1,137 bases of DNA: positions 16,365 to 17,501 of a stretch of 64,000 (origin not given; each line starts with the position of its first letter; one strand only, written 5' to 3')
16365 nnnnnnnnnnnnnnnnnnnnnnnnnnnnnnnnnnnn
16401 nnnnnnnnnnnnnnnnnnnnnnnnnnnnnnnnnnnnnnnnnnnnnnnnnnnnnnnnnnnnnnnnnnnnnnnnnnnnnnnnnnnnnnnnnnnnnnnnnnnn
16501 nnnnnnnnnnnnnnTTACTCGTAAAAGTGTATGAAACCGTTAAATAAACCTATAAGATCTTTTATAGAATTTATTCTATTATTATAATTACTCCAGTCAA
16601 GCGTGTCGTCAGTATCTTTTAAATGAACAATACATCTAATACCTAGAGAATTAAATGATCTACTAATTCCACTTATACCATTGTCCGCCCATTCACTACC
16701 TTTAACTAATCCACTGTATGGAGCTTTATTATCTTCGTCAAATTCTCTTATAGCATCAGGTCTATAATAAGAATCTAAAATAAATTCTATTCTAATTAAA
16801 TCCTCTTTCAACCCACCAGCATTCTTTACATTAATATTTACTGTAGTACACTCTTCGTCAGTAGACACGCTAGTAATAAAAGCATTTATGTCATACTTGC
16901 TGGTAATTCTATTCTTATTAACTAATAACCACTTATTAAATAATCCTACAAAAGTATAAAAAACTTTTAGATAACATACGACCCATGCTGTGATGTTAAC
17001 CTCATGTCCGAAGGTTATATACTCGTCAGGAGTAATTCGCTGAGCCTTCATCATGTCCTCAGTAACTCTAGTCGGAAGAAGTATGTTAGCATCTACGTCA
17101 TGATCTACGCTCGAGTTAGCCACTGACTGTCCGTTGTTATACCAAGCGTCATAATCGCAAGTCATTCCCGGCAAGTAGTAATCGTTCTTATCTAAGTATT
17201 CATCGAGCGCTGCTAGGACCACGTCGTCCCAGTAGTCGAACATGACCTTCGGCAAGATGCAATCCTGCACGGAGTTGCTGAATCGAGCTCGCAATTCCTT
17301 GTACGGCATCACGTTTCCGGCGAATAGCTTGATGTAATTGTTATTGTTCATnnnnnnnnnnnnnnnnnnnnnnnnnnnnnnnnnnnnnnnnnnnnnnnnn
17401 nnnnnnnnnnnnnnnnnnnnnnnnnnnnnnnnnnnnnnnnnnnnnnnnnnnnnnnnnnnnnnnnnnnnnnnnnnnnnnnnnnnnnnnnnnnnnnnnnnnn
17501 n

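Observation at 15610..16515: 0.9-kb non-coding hub with four iterons, a palindrome family, a GC-rich patch and a bracketed plus-strand transcript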

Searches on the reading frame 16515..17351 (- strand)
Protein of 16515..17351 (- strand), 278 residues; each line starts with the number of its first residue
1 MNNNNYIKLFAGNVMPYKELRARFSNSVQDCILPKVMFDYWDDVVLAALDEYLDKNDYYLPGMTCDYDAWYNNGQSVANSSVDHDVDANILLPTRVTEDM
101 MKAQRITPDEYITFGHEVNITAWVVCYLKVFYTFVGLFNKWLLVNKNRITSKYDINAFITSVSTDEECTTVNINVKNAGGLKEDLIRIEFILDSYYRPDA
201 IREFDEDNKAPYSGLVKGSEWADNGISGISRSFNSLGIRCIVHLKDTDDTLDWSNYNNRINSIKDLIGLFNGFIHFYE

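Call 12: search_protein_families(library=pfam, proteins=[window:16515-17351:-], max_evalue=0.01)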
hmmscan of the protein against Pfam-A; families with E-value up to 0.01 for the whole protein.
window:16515-17351:- (278 aa): 0 families

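Call 13: search_protein_families(library=phrogs, proteins=[window:16515-17351:-], max_evalue=0.001)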
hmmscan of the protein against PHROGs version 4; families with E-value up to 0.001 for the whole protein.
window:16515-17351:- (278 aa): 0 families

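Call 21: find_related_loci(query=window:16515-17351:-, collection=viral_contigs, flank=6000)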
Query window:16515-17351:- (278 aa) in viral_contigs; peptide patterns used: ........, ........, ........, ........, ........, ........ (x = any residue, [..] = any of these).
8 stretches matched a pattern, but none encodes a relative of the query by tblastn (E <= 1e-3).

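Call 23: find_encoding_contigs(protein=window:16515-17351:-, flank=10000, max_places=10)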
Protein window:16515-17351:- (278 aa): 3 contigs read that carry it; 2 places shown.
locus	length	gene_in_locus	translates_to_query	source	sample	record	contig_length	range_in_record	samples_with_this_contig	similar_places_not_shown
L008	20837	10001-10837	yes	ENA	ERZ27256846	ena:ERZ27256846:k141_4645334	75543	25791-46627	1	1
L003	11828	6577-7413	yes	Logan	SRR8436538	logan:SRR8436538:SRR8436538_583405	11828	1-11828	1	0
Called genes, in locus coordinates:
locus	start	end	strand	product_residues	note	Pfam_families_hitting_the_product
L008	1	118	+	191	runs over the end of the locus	-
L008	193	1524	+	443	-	PF01068:DNA_ligase_A_M, PF09414:RNA_ligase (weak), PF14743:DNA_ligase_OB_2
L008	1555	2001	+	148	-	-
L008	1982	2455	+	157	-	PF00383:dCMP_cyt_deam_1, PF14437:MafB19-deam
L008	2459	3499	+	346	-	PF00793:DAHP_synth_1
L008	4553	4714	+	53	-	-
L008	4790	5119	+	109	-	-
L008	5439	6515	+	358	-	-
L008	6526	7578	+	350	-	-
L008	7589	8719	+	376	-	-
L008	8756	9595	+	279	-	-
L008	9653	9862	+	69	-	-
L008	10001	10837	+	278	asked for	-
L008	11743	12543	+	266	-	PF17338:GP88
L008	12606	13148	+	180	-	PF10263:SprT-like (weak)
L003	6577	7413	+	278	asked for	-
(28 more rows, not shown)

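Call 28: find_homologous_proteins(query=window:16515-17351:-)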
Query window:16515-17351:- (278 aa): 5 proteins with E <= 0.001 among 268 candidates.
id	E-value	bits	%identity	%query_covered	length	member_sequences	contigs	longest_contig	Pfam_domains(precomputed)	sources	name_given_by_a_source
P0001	1.2e-187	640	100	100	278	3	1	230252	-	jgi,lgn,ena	-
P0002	7.7e-165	565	89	100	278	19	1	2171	-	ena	-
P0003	9.1e-145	499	77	100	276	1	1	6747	-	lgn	-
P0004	2.7e-134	465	80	91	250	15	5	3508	-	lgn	-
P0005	3.1e-82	294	75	64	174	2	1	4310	-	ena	-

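Call 29: find_encoding_contigs(protein=P0003, flank=10000)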
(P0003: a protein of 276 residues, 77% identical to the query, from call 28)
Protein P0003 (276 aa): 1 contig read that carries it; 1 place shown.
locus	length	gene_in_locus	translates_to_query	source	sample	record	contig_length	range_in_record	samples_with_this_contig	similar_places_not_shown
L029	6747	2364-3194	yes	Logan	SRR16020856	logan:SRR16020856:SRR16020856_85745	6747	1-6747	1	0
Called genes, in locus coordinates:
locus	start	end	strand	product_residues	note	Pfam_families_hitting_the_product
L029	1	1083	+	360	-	?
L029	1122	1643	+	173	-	-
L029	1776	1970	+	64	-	-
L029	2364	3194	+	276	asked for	-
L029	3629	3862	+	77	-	-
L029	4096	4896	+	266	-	PF17338:GP88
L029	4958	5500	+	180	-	PF10263:SprT-like (weak)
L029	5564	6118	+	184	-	-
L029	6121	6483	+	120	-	-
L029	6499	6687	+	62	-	-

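Call 30: find_encoding_contigs(protein=P0004, flank=10000)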
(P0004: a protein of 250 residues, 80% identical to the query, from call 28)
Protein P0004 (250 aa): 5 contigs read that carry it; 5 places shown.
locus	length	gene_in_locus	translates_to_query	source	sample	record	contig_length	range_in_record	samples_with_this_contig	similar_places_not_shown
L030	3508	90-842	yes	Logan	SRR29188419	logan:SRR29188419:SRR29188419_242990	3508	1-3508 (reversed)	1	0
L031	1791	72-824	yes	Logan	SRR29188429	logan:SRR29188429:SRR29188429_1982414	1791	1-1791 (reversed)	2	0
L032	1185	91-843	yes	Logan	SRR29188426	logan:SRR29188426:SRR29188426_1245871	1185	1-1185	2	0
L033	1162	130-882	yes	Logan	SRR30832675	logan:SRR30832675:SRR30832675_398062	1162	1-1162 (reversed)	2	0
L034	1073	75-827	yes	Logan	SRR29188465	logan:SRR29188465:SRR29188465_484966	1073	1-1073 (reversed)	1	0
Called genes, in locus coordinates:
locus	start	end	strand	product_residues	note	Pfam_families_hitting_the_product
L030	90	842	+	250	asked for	-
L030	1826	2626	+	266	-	PF17338:GP88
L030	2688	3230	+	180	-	PF10263:SprT-like (faint)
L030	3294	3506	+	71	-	?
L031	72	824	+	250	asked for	-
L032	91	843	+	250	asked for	-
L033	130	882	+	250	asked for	-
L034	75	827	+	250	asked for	-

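Call 31: find_encoding_contigs(protein=P0002, flank=10000)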
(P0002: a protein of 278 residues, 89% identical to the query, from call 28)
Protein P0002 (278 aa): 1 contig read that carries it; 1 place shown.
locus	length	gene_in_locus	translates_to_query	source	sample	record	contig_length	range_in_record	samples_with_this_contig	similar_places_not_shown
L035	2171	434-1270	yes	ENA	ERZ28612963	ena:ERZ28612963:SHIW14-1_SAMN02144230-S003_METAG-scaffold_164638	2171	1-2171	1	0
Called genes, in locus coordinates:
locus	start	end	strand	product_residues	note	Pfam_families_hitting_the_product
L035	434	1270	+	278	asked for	-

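Call 48: find_encoding_contigs(protein=P0005, flank=5000)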
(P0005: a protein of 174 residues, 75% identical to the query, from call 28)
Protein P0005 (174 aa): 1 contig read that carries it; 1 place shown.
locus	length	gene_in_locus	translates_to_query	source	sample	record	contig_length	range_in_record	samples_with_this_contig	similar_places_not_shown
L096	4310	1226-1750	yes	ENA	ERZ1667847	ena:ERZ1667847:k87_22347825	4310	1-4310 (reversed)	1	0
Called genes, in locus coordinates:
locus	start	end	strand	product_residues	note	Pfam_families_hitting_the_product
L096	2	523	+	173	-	?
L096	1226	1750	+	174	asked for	-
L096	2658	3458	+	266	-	PF17338:GP88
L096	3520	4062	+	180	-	PF10263:SprT-like (faint)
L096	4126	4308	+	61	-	?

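Call 52: search_solved_structures(query=window:16515-17351:-, max_evalue=10)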
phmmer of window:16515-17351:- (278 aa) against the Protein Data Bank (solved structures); distinct sequences matched with E-value up to 10: 2.
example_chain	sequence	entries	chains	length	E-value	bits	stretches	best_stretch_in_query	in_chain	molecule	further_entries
3j2o_A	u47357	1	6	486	0.21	14.1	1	156-215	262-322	Fibritin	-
2bsg_A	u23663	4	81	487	0.21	14.1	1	156-215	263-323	FIBRITIN | gpwac, fibritin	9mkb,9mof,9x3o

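Call 53: search_protein_families(library=ncbifam, proteins=[window:16515-17351:-], max_evalue=1)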
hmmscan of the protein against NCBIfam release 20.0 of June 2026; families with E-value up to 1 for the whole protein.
window:16515-17351:- (278 aa): 1 family
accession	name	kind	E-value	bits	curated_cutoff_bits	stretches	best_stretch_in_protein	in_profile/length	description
NF053551.1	FlxY_rubin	equivalog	0.09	11.5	520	1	146-193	219-266/424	flexirubin biosynthesis putative acyl-CoA ligase FlxY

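Call 77: search_protein_representatives(protein=window:16515-17351:-)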
Query: 278 residues. Proteins with E-value up to 0.001 (for the whole library): 2; up to 1e-10: 2; up to 1e-30: 1. The best 2 are listed.
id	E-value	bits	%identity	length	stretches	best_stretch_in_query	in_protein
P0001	3.9e-188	639.9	100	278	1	1-278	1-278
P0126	3.9e-27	111.7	51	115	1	1-114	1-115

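Call 82: predict_structure(alignment_id=A5)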
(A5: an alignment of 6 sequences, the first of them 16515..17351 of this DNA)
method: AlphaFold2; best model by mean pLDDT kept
length: 278 residues; sequences in the alignment: 6
mean_pLDDT: 40.8   pTM: 0.37
mean pLDDT of the five models: 40.8, 40.5, 38.7, 36.6, 35.6
residues with pLDDT >= 90: 0; 70-90: 0; 50-70: 57; < 50: 221
segments of 3 or more residues with pLDDT < 50: 1-126, 149-182, 193-238, 260-267, 274-278
pLDDT, mean of each block of 10 residues (from residue 1): 26 33 37 38 38 32 33 34 26 37 42 41 48 54 51 43 39 44 51 41 36 35 39 42 55 52 47 49
secondary structure, 60 per line:
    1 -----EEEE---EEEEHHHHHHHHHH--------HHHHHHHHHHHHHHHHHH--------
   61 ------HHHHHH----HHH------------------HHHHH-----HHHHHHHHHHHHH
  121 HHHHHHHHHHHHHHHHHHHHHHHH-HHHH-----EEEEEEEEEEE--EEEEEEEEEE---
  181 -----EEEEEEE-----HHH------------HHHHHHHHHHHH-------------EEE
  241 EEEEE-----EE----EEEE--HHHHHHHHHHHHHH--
elements in order: E6-9 E13-16 H17-26 H35-52 H67-72 H98-102 H108-144 H146-149 E155-165 E168-177 E186-192 H213-224 E238-245 E257-260 H263-276
